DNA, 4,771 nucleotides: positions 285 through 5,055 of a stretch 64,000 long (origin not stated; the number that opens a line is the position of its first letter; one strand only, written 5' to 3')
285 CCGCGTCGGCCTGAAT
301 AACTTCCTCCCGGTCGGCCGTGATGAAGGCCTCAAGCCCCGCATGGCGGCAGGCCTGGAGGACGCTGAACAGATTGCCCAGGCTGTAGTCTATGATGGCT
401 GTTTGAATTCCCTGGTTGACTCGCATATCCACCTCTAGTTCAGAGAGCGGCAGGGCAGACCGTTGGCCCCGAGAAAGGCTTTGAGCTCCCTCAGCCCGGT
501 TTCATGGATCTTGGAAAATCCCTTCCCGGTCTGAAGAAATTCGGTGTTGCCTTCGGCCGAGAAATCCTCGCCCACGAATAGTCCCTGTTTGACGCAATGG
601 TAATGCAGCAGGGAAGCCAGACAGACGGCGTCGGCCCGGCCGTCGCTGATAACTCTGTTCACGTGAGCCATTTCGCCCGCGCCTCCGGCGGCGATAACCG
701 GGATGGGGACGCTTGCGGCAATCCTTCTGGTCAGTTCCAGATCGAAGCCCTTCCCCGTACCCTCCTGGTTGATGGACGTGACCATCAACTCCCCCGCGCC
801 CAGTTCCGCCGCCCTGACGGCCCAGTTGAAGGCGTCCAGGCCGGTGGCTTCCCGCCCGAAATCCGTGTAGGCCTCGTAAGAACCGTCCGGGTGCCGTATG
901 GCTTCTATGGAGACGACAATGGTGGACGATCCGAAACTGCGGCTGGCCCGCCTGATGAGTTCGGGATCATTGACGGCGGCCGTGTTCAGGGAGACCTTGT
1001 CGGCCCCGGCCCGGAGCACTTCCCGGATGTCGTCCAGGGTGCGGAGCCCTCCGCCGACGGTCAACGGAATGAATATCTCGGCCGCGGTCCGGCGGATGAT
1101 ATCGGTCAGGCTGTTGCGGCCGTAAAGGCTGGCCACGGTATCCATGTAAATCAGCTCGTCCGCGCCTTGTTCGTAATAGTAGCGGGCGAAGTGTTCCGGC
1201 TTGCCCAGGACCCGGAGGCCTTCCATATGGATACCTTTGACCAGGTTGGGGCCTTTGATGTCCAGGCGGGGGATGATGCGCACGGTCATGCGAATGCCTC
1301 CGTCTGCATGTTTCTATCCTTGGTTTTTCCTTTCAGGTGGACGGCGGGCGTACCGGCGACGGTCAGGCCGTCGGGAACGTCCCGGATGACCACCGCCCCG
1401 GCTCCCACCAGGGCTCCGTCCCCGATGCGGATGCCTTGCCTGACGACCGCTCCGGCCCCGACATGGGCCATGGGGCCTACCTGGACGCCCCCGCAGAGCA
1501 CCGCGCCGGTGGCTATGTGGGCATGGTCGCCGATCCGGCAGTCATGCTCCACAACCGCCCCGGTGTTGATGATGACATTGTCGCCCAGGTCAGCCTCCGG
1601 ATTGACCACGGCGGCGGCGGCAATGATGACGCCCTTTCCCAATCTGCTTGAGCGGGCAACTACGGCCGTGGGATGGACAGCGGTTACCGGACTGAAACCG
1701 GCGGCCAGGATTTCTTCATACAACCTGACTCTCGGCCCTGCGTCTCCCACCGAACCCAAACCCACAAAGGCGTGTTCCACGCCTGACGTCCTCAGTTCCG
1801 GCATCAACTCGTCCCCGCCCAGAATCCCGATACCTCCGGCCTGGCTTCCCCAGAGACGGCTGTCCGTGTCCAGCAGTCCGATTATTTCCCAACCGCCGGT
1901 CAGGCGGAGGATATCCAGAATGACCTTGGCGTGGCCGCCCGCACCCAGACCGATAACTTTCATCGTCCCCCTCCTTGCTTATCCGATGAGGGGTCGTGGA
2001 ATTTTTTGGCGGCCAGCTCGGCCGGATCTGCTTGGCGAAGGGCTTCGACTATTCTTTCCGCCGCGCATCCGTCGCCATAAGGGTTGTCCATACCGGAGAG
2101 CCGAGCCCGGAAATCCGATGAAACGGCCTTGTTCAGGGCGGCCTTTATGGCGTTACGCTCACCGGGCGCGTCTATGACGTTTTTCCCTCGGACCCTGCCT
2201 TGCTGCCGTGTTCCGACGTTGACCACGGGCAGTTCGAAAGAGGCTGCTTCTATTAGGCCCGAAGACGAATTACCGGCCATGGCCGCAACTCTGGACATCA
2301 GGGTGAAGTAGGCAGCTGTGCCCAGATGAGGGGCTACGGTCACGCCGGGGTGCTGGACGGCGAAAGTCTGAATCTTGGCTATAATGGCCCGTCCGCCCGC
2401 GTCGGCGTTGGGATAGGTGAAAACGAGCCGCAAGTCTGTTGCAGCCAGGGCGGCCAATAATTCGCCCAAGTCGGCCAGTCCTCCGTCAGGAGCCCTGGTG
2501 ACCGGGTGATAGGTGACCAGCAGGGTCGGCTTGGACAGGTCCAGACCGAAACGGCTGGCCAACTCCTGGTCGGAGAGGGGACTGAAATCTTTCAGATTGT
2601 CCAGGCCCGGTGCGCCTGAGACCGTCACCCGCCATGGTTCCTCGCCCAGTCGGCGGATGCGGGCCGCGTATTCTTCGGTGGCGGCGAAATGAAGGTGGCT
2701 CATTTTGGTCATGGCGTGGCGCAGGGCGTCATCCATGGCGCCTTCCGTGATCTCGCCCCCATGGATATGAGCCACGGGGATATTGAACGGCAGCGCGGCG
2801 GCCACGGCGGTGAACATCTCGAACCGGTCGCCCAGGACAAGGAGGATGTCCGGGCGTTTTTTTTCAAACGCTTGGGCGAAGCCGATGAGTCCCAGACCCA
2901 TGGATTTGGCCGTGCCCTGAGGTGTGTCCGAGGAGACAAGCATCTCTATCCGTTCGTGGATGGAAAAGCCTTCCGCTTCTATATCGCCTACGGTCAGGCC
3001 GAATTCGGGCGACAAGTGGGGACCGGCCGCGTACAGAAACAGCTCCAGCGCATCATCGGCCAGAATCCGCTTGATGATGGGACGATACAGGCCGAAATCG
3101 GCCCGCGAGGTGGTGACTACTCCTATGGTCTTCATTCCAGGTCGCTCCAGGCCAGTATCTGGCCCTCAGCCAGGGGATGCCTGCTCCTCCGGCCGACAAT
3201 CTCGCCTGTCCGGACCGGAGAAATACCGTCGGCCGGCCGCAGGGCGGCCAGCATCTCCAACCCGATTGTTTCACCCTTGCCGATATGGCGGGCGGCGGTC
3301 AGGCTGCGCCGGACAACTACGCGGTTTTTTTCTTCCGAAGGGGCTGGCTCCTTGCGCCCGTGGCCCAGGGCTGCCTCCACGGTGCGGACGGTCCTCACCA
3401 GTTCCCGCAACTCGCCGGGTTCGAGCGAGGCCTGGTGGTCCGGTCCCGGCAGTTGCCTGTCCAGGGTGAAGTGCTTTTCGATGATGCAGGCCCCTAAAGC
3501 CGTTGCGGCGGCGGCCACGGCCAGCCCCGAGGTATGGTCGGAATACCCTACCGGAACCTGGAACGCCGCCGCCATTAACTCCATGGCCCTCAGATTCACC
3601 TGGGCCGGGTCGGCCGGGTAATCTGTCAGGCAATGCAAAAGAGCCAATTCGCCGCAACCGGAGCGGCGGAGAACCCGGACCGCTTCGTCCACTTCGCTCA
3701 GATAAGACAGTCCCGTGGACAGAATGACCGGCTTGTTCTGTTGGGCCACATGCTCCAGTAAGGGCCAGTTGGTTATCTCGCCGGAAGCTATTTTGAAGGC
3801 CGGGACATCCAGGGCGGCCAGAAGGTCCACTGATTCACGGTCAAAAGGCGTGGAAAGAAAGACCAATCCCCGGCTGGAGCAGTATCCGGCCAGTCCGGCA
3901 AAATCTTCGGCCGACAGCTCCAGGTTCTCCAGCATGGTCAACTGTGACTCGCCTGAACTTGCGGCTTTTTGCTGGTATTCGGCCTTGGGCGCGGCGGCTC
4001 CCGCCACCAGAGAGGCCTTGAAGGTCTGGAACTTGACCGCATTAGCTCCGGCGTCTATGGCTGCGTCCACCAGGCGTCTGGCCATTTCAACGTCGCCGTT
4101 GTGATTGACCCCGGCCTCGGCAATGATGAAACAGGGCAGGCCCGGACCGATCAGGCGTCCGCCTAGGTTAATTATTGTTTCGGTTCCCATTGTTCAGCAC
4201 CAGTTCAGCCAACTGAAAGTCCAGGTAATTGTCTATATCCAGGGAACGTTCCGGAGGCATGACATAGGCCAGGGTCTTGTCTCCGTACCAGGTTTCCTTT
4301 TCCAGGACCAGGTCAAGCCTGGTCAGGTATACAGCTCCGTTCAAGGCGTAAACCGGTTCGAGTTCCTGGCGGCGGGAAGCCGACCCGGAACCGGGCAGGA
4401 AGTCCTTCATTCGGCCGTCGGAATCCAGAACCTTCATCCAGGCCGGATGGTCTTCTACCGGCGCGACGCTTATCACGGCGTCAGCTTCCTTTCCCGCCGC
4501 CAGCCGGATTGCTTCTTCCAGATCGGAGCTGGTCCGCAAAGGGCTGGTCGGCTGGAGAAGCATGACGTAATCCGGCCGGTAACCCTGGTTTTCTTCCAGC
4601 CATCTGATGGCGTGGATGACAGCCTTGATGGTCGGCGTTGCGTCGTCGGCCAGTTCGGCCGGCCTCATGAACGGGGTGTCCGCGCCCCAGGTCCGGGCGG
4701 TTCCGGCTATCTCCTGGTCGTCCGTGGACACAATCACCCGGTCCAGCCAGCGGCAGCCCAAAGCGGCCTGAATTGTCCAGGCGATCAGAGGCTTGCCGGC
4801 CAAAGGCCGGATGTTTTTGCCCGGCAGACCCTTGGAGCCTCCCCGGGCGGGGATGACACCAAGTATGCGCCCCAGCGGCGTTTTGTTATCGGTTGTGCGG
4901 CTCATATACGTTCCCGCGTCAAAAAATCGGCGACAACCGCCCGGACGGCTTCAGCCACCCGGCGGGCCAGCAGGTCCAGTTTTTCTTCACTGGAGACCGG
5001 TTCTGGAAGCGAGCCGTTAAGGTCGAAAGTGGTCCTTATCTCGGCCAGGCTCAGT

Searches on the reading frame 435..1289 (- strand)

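Call 61: search_protein_families(library=pfam, proteins=[window:435-1289:-], max_evalue=0.00001)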
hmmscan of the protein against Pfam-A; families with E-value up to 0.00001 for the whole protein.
window:435-1289:- (284 aa): 1 family
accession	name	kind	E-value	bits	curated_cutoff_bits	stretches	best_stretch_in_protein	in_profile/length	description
PF00977.27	His_biosynth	-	4.3e-63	213.3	23.6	1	4-231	1-225/228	Histidine biosynthesis protein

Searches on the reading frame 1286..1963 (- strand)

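Call 61: search_protein_families(library=pfam, proteins=[window:1286-1963:-], max_evalue=0.00001)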
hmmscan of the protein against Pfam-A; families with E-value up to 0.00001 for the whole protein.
window:1286-1963:- (225 aa): 3 families
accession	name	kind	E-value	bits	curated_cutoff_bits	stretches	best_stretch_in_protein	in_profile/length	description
PF00132.30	Hexapep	-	2.2e-17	62.4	27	2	126-157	4-35/36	Bacterial transferase hexapeptide (six repeats)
PF17836.7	PglD_N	-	3.5e-11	43.9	23.4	1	4-71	3-67/78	PglD N-terminal domain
PF25084.1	LbH_EIF2B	-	1.3e-08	35.2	54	1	94-184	16-103/105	EIF2B subunit epsilon LbH domain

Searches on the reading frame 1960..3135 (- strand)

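Call 61: search_protein_families(library=pfam, proteins=[window:1960-3135:-], max_evalue=0.00001)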
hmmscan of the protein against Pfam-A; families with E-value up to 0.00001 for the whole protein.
window:1960-3135:- (391 aa): 1 family
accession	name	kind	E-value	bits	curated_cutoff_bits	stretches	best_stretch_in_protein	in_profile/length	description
PF02350.25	Epimerase_2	-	9.6e-85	284.9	30.6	1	25-366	4-346/347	UDP-N-acetylglucosamine 2-epimerase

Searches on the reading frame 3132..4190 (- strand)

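Call 61: search_protein_families(library=pfam, proteins=[window:3132-4190:-], max_evalue=0.00001)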
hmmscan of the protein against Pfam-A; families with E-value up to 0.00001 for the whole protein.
window:3132-4190:- (352 aa): 2 families
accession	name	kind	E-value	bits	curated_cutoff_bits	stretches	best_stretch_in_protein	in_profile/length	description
PF03102.20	NeuB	-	2.1e-97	325.8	22.1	1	40-280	1-241/241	NeuB family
PF08666.17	SAF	-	1.3e-10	42.1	21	1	294-352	1-63/63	SAF domain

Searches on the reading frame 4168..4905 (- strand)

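Call 61: search_protein_families(library=pfam, proteins=[window:4168-4905:-], max_evalue=0.00001)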
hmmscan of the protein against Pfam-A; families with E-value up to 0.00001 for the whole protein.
window:4168-4905:- (245 aa): 2 families
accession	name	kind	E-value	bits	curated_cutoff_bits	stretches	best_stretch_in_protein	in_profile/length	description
PF02348.25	CTP_transf_3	-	1.1e-23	84.6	22.6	1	16-196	2-183/217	Cytidylyltransferase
PF01128.25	IspD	-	8.1e-06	26.2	27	0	29-153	19-133/221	2-C-methyl-D-erythritol 4-phosphate cytidylyltransferase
